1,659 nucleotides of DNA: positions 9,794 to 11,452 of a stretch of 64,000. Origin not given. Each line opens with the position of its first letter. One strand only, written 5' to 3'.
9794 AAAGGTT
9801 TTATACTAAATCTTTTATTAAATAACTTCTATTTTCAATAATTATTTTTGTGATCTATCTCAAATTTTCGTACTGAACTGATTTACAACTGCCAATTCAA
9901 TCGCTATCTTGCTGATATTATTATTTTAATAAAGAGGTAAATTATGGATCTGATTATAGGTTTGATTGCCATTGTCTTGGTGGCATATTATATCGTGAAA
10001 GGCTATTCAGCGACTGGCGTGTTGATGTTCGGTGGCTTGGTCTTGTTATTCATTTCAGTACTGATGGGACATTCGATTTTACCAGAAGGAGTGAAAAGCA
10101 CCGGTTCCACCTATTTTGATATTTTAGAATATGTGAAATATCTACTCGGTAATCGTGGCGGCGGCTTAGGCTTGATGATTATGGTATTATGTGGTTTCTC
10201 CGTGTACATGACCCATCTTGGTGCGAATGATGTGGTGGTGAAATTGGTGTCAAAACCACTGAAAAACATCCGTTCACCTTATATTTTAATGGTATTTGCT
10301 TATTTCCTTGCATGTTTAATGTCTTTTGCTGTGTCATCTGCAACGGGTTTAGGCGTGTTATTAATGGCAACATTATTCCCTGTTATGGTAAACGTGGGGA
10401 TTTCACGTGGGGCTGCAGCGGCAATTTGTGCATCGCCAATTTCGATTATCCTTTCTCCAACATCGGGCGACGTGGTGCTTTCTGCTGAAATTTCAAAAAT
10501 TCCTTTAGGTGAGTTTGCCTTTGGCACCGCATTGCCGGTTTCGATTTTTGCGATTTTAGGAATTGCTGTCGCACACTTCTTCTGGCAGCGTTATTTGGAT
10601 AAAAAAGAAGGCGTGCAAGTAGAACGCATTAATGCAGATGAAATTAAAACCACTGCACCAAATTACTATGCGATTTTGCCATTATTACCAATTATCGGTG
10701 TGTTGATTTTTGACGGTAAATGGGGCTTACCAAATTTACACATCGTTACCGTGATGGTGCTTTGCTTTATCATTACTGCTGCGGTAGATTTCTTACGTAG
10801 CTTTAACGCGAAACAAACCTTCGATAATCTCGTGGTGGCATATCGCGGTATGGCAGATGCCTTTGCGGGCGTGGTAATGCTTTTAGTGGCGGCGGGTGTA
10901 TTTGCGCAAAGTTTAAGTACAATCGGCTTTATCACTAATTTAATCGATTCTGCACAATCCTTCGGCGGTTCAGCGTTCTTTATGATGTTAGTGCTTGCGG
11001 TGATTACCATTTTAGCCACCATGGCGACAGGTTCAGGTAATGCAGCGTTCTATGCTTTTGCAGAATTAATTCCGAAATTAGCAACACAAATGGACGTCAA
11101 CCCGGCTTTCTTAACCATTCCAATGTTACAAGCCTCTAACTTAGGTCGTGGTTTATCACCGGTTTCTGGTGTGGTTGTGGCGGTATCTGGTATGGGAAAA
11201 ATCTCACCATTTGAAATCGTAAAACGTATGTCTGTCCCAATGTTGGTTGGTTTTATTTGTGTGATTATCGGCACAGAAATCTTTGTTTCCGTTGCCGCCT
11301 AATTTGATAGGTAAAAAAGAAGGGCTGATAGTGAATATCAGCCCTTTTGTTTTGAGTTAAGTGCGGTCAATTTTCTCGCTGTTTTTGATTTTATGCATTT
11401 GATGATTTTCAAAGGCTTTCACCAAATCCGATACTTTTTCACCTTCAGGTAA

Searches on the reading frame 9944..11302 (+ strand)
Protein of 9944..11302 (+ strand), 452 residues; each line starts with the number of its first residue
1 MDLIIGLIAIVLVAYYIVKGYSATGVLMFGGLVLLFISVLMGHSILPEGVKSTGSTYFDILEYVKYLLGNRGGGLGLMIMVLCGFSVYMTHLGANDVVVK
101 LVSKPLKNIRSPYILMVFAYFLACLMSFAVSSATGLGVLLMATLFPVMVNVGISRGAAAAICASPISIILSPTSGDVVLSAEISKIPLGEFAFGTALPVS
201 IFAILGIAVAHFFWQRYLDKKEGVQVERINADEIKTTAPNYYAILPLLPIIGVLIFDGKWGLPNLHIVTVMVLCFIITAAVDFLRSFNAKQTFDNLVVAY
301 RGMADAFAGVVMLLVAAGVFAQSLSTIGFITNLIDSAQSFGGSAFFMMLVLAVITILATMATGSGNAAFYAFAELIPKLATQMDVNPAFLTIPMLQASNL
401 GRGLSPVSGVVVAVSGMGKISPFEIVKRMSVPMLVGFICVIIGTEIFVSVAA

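Call 14: find_related_loci(query=window:9944-11302:+, collection=genome_contigs, flank=10000)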
Query window:9944-11302:+ (452 aa) in genome_contigs; peptide patterns used: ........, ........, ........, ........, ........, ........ (x = any residue, [..] = any of these).
434 stretches matched a pattern; 387 encode a relative of the query (tblastn E <= 1e-3); the best 80 are kept; 80 distinct loci.
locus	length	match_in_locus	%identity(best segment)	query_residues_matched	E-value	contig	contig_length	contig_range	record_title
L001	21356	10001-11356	100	1-452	0e+0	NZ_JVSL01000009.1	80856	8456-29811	Haemophilus parainfluenzae strain 146_HPAR 248_80856_3096261_30+,...,150_, whole genome shotgun sequence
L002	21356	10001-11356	100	1-452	0e+0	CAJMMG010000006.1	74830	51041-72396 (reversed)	TPA_asm: uncultured bacterium isolate ERR1600749-bin.20 genome assembly, contig: NODE_187_length_74830_cov_643.362594, w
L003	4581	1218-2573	99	1-452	0e+0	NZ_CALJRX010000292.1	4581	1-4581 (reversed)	MAG: uncultured Haemophilus sp. isolate ERR1474580_bin.80_CONCOCT_v1.1_MAG ERZ651106.6227, whole genome shotgun sequence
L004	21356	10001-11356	99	1-452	0e+0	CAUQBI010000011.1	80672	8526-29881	MAG TPA_asm: Haemophilus parainfluenzae isolate ERR9969019_bin.15_MetaWRAP_v1.3_MAG genome assembly, contig: ERZ21615905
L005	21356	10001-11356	99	1-452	0e+0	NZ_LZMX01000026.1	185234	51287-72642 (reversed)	Haemophilus parainfluenzae strain CCUG 62654 contig_4, whole genome shotgun sequence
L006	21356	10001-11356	99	1-452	0e+0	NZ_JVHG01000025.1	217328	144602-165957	Haemophilus parainfluenzae strain 432_HPAR 185_217328_16537291_60+,...,114_, whole genome shotgun sequence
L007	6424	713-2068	99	1-452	0e+0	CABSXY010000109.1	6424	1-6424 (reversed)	MAG TPA_asm: uncultured Haemophilus sp. isolate MGYG-HGUT-03015 genome assembly, contig: GUT_GENOME194726_109, whole gen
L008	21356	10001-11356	99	1-452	0e+0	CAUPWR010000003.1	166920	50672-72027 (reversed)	MAG TPA_asm: Haemophilus parainfluenzae isolate ERR9969103_bin.17_MetaWRAP_v1.3_MAG genome assembly, contig: ERZ21615762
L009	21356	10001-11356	99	1-452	0e+0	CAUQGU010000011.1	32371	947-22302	MAG TPA_asm: uncultured Haemophilus sp. isolate ERR9968804_bin.30_MetaWRAP_v1.3_MAG genome assembly, contig: ERZ21615655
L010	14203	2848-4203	99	1-452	0e+0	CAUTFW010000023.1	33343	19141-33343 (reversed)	MAG TPA_asm: Haemophilus parainfluenzae isolate SRR17301056_bin.12_MetaWRAP_v1.3_MAG genome assembly, contig: ERZ1420951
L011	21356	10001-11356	99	1-452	0e+0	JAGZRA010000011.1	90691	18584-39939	MAG: Haemophilus parainfluenzae isolate L2_019_244G1_dasL2_019_244G1_metabat.metabat.1 L2_019_244G1_scaffold_196, whole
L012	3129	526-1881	99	1-452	0e+0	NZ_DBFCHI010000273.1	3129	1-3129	MAG: Haemophilus sp. isolate MAG5558 k119_56978, whole genome shotgun sequence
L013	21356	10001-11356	99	1-452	0e+0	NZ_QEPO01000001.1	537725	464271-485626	Haemophilus parainfluenzae strain C2004000280 C2004000280_S1_ctg_1301, whole genome shotgun sequence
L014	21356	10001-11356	99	1-452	0e+0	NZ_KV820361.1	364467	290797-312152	Haemophilus sp. HMSC068C11 Scaffold30, whole genome shotgun sequence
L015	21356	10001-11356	99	1-452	0e+0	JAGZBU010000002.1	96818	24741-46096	MAG: Haemophilus parainfluenzae isolate L3_106_038G1_dasL3_106_038G1_metabat.metabat.5 L3_106_038G1_scaffold_39, whole g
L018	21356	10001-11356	99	1-452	0e+0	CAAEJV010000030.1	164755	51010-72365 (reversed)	MAG TPA_asm: Pasteurellaceae bacterium, isolate HGM20799, WGS project CAAEJV010000000 data, contig: ERS473369_3_k99_7803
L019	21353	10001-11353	99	1-451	0e+0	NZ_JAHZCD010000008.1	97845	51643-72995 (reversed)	MAG: Haemophilus sp. isolate HRGM_Genome_2181 HRGM_Genome_2181_8, whole genome shotgun sequence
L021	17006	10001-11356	99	1-452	0e+0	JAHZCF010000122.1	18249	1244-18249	MAG: Haemophilus sp. isolate HRGM_Genome_2183 HRGM_Genome_2183_122, whole genome shotgun sequence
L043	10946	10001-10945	100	1-315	0e+0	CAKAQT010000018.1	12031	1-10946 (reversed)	MAG TPA_asm: Haemophilus parainfluenzae isolate SRR15235652_bin.8_metaWRAP_v1.1_MAG genome assembly, contig: NODE_881_le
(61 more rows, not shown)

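Call 18: search_protein_families(library=padloc, max_evalue=0.001, proteins=[L005:8224-9714:+, L013:7259-9790:+, L009:7803-8987:+, L009:8965-9708:+, L018:7687-8823:+, L018:8804-9655:+, L006:7771-8757:+, L006:8926-9765:+, L021:8316-9788:+, L043:8879-9742:+])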
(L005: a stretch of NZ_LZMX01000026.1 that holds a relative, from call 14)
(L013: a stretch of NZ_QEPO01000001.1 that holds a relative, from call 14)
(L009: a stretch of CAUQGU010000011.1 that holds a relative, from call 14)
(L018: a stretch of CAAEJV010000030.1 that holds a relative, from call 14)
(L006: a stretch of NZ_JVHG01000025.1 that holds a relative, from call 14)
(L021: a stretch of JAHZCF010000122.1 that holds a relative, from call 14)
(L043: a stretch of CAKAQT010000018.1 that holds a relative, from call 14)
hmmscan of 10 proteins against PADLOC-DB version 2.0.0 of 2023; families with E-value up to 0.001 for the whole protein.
L005:8224-9714:+ (496 aa): 0 families

L013:7259-9790:+ (843 aa): 0 families

L009:7803-8987:+ (394 aa): 144 families (the best 25 are shown)
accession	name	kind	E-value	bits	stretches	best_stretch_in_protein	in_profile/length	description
PDLC00305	PtuA1|PtuA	-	5.8e-148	491.4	1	1-389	1-390/392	AAA ATPase domain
PDLC00279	PtuA1|PtuA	-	1.1e-62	210.5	1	2-388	5-410/416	AAA ATPase domain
PDLC00271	PtuA1|PtuA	-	1.6e-52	177.5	2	134-376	168-402/421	AAA ATPase domain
PDLC02913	ATPase_I-A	-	1.2e-46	157.9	2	189-382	310-497/508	-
PDLC00298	PtuA1|PtuA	-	1.9e-46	157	2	146-381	182-410/423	AAA ATPase domain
PDLC00278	PtuA1|PtuA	-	1.4e-44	151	2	145-375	183-415/436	AAA ATPase domain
PDLC00304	PtuA1|PtuA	-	1e-42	144.9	1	76-386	125-429/444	AAA ATPase domain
PDLC00299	PtuA1|PtuA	-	2.4e-42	143.6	2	192-376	327-510/535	AAA ATPase domain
PDLC00277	PtuA1|PtuA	-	2.2e-41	140.5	2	189-369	228-400/423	AAA ATPase domain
PDLC00267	PtuA1|PtuA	-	1e-36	125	2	206-359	249-397/438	AAA ATPase domain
PDLC00284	PtuA1|PtuA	-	1.3e-34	117.9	1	177-376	326-525/545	AAA ATPase domain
PDLC00289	PtuA1|PtuA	-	5.3e-34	115.9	1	1-362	1-366/404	AAA ATPase domain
PDLC00290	PtuA1|PtuA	-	6.5e-34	116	2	187-362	223-385/414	AAA ATPase domain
PDLC00275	PtuA1|PtuA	-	1.6e-33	114.5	1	143-376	101-331/348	AAA ATPase domain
PDLC00269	PtuA1|PtuA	-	2.5e-33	114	1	199-348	244-402/446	AAA ATPase domain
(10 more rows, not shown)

L009:8965-9708:+ (247 aa): 74 families (the best 25 are shown)
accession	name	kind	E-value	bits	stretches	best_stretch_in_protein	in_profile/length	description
PDLC00342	PtuB1|PtuB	-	6.4e-95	315.2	1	6-247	1-246/247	Unknown function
PDLC00336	PtuB1|PtuB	-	2.4e-39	133.5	1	28-223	39-244/250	Unknown function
PDLC00337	PtuB1|PtuB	-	1.9e-35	120.7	1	6-210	1-208/216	Unknown function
PDLC02924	HNH_I-A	-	1.6e-20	72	1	6-190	1-180/198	-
PDLC00339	PtuB1|PtuB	-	4.7e-20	70.5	1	24-207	36-250/261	Unknown function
PDLC00292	PtuA1|PtuA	-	1.4e-19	68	1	6-223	1-255/726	AAA ATPase domain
PDLC00351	PtuB1|PtuB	-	3.4e-18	64.4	1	6-126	1-128/195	Unknown function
PDLC00328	PtuB1|PtuB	-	4.9e-18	63.7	2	31-106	39-123/295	Unknown function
PDLC00317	PtuB1|PtuB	-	6.4e-18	63.5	1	35-192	35-200/244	Unknown function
PDLC00326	PtuB1|PtuB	-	3e-17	61.2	1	6-169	1-172/197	Unknown function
PDLC00316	PtuB1|PtuB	-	4.4e-17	60.6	2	39-105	51-123/301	Unknown function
PDLC00332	PtuB1|PtuB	-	1.5e-16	58.9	1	6-193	1-206/212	Unknown function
PDLC00324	PtuB1|PtuB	-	3.7e-16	57.5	1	6-205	1-199/209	Unknown function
PDLC00319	PtuB1|PtuB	-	2e-15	55.1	2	31-106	47-132/310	Unknown function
PDLC00358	PtuB1|PtuB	-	1.1e-14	52.7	1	28-127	23-123/215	Unknown function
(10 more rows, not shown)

L018:7687-8823:+ (378 aa): 93 families (the best 25 are shown)
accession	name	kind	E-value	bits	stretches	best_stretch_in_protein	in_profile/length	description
PDLC04164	AriA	-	8.4e-30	102.2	2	231-358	116-241/253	-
PDLC00289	PtuA1|PtuA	-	7.5e-25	85.8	2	257-355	199-294/404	AAA ATPase domain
PDLC00303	PtuA1|PtuA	-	5.2e-19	66.6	1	273-353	203-282/386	AAA ATPase domain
PDLC02979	AriA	-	1.4e-18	65.9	1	14-353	14-373/373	-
PDLC00266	PtuA1|PtuA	-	1.6e-18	65.2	1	207-355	234-382/483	AAA ATPase domain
PDLC00285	PtuA1|PtuA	-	2.3e-18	64.6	1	27-354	29-331/432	AAA ATPase domain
PDLC00271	PtuA1|PtuA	-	9.5e-18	62.9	2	245-358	206-327/421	AAA ATPase domain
PDLC00265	PtuA1|PtuA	-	1.8e-17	61.6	1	260-353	279-372/479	AAA ATPase domain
PDLC02980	AriA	-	2.8e-17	61.6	1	223-353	184-303/304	-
PDLC02981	AriAB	-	5.6e-17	59.7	2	276-354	300-378/694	-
PDLC00305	PtuA1|PtuA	-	7.6e-17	59.7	2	234-353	164-288/392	AAA ATPase domain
PDLC02914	ATPase-Toprim_I-B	-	1.3e-16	58.8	2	257-353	156-248/443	-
PDLC00283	PtuA1|PtuA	-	1.7e-16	58.4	1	22-354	24-345/448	AAA ATPase domain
PDLC00273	PtuA1|PtuA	-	2.3e-16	57.8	1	273-356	190-272/375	AAA ATPase domain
PDLC00308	PtuA1|PtuA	-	8.6e-15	52.7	1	286-355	280-350/449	AAA ATPase domain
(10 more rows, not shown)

L018:8804-9655:+ (283 aa): 1 family
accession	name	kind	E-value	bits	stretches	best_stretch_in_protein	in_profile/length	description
PDLC02983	AriB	-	1.7e-18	65.7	1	29-250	2-231/236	-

L006:7771-8757:+ (328 aa): 6 families
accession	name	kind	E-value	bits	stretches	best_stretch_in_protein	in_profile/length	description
PDLC02361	PifA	-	3.4e-52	176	1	3-308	5-341/720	PifA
PDLC04959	PDC-S20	-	9e-18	63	2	12-112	16-115/464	-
PDLC02210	QatA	-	1.2e-11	41.8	2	10-82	5-79/593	-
PDLC02209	QatA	-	3.5e-09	33.8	1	11-79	7-76/646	-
PDLC04957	PDC-S20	-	9.2e-07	26.7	0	144-225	168-255/446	-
PDLC04958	PDC-S20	-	1.1e-05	23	1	34-117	24-106/458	-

L006:8926-9765:+ (279 aa): 0 families

L021:8316-9788:+ (490 aa): 4 families
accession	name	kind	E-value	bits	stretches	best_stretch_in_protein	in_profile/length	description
PDLC01679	Cas13-ApeA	-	1.3e-36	124.2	1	280-462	17-184/187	Cas13-ApeA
PDLC05048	PDC-S58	-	4.7e-33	112.8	1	116-471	101-444/461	-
PDLC01680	Cas13-ApeA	-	7.2e-20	69.6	1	281-457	12-174/175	Cas13-ApeA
PDLC05046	PDC-S58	-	4.1e-18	63.3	1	113-462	100-427/452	-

L043:8879-9742:+ (287 aa): 1 family
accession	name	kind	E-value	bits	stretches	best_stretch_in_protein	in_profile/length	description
PDLC02347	AbiJ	-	3.4e-13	48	1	132-270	138-276/281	AbiJ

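Call 19: search_protein_families(library=pfam, max_evalue=0.001, proteins=[L005:8224-9714:+, L013:7259-9790:+, L009:7803-8987:+, L009:8965-9708:+, L018:7687-8823:+, L018:8804-9655:+, L006:7771-8757:+, L006:8926-9765:+, L021:8316-9788:+, L043:8879-9742:+])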
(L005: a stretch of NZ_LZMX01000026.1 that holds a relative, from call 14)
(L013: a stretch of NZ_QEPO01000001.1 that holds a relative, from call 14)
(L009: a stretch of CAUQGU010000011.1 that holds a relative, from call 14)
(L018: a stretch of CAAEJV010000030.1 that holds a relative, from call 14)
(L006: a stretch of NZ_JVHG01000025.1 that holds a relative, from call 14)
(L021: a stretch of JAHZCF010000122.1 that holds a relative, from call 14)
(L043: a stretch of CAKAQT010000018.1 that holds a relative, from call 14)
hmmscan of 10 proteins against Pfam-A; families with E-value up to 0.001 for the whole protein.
L005:8224-9714:+ (496 aa): 7 families
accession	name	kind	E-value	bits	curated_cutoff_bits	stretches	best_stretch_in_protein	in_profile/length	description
PF00515.34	TPR_1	-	4e-07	30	27.8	0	94-118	2-26/34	Tetratricopeptide repeat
PF07719.23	TPR_2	-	7.1e-07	29.3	27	0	25-47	4-26/34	Tetratricopeptide repeat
PF11185.13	DUF2971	-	4e-06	28.5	22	1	277-428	1-89/89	Protein of unknown function (DUF2971)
PF13174.12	TPR_6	-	1.2e-05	26.1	26.3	0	95-119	2-26/33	Tetratricopeptide repeat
PF25058.1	ARM_TT21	-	1.6e-05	25.4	27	0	10-94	45-129/155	Tetratricopeptide repeat protein 21 ARM repeat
PF13432.12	TPR_16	-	2.5e-05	25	32.7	0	26-82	1-55/65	Tetratricopeptide repeat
PF14559.12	TPR_19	-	3.4e-05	24.5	25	0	70-130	3-62/68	Tetratricopeptide repeat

L013:7259-9790:+ (843 aa): 19 families
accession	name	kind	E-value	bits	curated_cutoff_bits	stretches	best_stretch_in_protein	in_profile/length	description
PF00515.34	TPR_1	-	3.3e-37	125.2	27.8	0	395-420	1-26/34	Tetratricopeptide repeat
PF13374.12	TPR_10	-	1.8e-35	120.4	27.5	1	251-279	2-30/42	Tetratricopeptide repeat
PF13181.12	TPR_8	-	8.8e-34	113.2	25.7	1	251-281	1-31/34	Tetratricopeptide repeat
PF13424.12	TPR_12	-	3.7e-31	107.6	30.1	2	287-351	3-73/77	Tetratricopeptide repeat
PF13432.12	TPR_16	-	6.1e-29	100.5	32.7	1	256-317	2-61/65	Tetratricopeptide repeat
PF07719.23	TPR_2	-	9e-28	94.5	27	0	252-281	2-31/34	Tetratricopeptide repeat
PF13176.12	TPR_7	-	1.9e-24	84.1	27.9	0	256-281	4-31/36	Tetratricopeptide repeat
PF13431.12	TPR_17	-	1.5e-18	65.9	24.4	0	251-271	13-33/34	Tetratricopeptide repeat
PF14559.12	TPR_19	-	2e-15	57.3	25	0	265-324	5-63/68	Tetratricopeptide repeat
PF13428.12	TPR_14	-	1.3e-14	53.6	23.5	0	257-289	7-38/44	Tetratricopeptide repeat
PF13174.12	TPR_6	-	5.1e-13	49.2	26.3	0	257-280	6-29/33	Tetratricopeptide repeat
PF24575.1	TPR_Slam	-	1.3e-07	32.4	35.2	0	345-416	37-102/104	Surface lipoprotein assembly modifier, N-terminal TPR repeats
PF24885.1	TPR_NPHP3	-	4.5e-07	29.9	100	0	348-416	130-204/239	Nephrocystin-3 TPR domain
PF12862.13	ANAPC5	-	2.4e-06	28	23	0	351-382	30-61/91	Anaphase-promoting complex subunit 5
PF25068.1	ARM_TT21_4th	-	3.7e-05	24.5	30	1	51-135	15-98/153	Tetratricopeptide repeat protein 21 forth ARM domain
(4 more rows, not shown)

L009:7803-8987:+ (394 aa): 5 families
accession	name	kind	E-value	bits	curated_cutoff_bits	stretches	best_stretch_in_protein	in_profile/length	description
PF13175.12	AAA_15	-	4.6e-22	79.6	32.1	2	176-287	267-374/374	AAA ATPase domain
PF13304.12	AAA_21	-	1.2e-17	65.3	27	1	25-287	1-303/304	AAA domain, putative AbiEii toxin, Type IV TA system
PF02463.25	SMC_N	-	2.4e-11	43.9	40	2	13-47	12-48/220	RecF/RecN/SMC N terminal domain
PF13476.12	AAA_23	-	3.1e-10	41.5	27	1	6-118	2-110/201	AAA domain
PF20720.3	nSTAND3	-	0.00035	20.8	27.2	0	22-56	16-51/155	Novel STAND NTPase 3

L009:8965-9708:+ (247 aa): 0 families

L018:7687-8823:+ (378 aa): 4 families
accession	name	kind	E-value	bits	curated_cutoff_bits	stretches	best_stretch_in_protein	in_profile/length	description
PF13175.12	AAA_15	-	6.7e-16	59.3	32.1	1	1-353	1-374/374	AAA ATPase domain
PF13304.12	AAA_21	-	1.1e-15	58.9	27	1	212-353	173-303/304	AAA domain, putative AbiEii toxin, Type IV TA system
PF00005.33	ABC_tran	-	3.3e-06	28.2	25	1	18-49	5-36/137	ABC transporter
PF13476.12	AAA_23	-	0.00011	23.4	27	1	17-124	13-87/201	AAA domain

L018:8804-9655:+ (283 aa): 1 family
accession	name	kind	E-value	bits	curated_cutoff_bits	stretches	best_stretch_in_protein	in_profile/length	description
PF14491.11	DUF4435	-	7.1e-19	68.9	27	1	29-251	2-234/238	Protein of unknown function (DUF4435)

L006:7771-8757:+ (328 aa): 3 families
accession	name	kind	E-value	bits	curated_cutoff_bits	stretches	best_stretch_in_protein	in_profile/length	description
PF07693.20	KAP_NTPase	-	3.7e-43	148.3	20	1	22-283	4-289/293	KAP family P-loop domain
PF13401.12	AAA_22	-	3.7e-07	30.9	27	1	39-182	6-110/130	AAA domain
PF13191.12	AAA_16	-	4.1e-05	24.6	32.6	1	37-182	23-158/167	AAA ATPase domain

L006:8926-9765:+ (279 aa): 0 families

L021:8316-9788:+ (490 aa): 2 families
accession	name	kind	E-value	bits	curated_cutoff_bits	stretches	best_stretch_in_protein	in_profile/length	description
PF18739.6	HEPN_Apea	-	5.2e-23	82.4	24.4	1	318-460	3-134/136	Apea-like HEPN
PF18862.6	ApeA_NTD1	-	1e-14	55.1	25.5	1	9-273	3-260/271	ApeA N-terminal domain 1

L043:8879-9742:+ (287 aa): 1 family
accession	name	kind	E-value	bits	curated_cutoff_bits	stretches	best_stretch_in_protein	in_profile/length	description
PF14355.11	Abi_C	-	1.8e-15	57.2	24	1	194-269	3-83/83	Abortive infection C-terminus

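Call 21: search_protein_families(library=padloc, max_evalue=0.01, proteins=[L015:9250-9756:+, L014:9135-9797:+, L001:9067-9723:+, L003:288-812:+, L008:9079-9780:+, L011:8885-9796:+, L004:8856-9779:+, L019:8741-9652:+, L010:1592-2563:+, L006:8926-9765:+])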
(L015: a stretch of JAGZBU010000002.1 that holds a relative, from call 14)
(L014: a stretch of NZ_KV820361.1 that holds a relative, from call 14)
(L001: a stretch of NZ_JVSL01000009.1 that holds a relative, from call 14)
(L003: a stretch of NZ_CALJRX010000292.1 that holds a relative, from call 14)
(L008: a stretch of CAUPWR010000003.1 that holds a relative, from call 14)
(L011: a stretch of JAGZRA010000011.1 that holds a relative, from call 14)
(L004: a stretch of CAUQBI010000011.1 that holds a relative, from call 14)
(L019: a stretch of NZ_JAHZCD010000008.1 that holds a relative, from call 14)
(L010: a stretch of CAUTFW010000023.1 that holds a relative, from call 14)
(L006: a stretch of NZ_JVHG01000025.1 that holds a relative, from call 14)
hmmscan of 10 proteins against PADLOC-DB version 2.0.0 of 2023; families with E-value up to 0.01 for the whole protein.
L015:9250-9756:+ (168 aa): 0 families

L014:9135-9797:+ (220 aa): 3 families
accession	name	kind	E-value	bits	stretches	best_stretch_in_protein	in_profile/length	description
PDLC05059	PDC-S64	-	6.5e-09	33.2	1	39-152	34-141/339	-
PDLC01688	DUF3644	-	1.4e-05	23.2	1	40-138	31-124/149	DUF3644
PDLC04162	HEC-08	-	0.0004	17.6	1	38-139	39-136/358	-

L001:9067-9723:+ (218 aa): 0 families

L003:288-812:+ (174 aa): 0 families

L008:9079-9780:+ (233 aa): 0 families

L011:8885-9796:+ (303 aa): 1 family
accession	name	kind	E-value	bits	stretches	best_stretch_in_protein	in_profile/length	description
PDLC04993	PDC-S31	-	1.8e-18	64.8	1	3-164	13-151/245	-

L004:8856-9779:+ (307 aa): 2 families
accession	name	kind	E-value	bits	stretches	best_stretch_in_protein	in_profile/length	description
PDLC04066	PD-T4-7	-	3.6e-27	93.2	1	38-238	42-253/337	-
PDLC04065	PD-T4-7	-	1.9e-21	75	1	30-241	26-268/333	-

L019:8741-9652:+ (303 aa): 0 families

L010:1592-2563:+ (323 aa): 0 families

L006:8926-9765:+ (279 aa): 0 families

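Call 22: search_protein_families(library=pfam, max_evalue=0.01, proteins=[L015:9250-9756:+, L014:9135-9797:+, L001:9067-9723:+, L003:288-812:+, L008:9079-9780:+, L011:8885-9796:+, L004:8856-9779:+, L019:8741-9652:+, L010:1592-2563:+])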
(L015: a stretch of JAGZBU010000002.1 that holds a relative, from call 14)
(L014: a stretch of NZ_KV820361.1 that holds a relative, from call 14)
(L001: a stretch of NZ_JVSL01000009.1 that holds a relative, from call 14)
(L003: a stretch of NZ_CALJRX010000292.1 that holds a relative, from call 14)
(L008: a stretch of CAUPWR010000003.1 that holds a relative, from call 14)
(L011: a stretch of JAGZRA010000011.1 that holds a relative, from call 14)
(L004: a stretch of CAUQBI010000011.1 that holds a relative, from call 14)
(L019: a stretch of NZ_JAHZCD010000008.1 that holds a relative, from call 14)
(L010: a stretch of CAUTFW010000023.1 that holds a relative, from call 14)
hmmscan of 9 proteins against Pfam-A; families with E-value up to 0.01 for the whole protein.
L015:9250-9756:+ (168 aa): 0 families

L014:9135-9797:+ (220 aa): 0 families

L001:9067-9723:+ (218 aa): 0 families

L003:288-812:+ (174 aa): 2 families
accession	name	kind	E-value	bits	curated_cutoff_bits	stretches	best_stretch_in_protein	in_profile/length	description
PF07661.19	MORN_2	-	2.7e-10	39.7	29.6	2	59-78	3-22/22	MORN repeat variant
PF11178.13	DUF2963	-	0.0011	18.8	22.6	0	64-102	1-41/52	Protein of unknown function (DUF2963)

L008:9079-9780:+ (233 aa): 1 family
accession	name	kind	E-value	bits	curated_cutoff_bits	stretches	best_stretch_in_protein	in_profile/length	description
PF24026.1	DUF7337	-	0.0049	17.4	30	0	59-82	36-59/61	Family of unknown function (DUF7337)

L011:8885-9796:+ (303 aa): 0 families

L004:8856-9779:+ (307 aa): 0 families

L019:8741-9652:+ (303 aa): 0 families

L010:1592-2563:+ (323 aa): 0 families
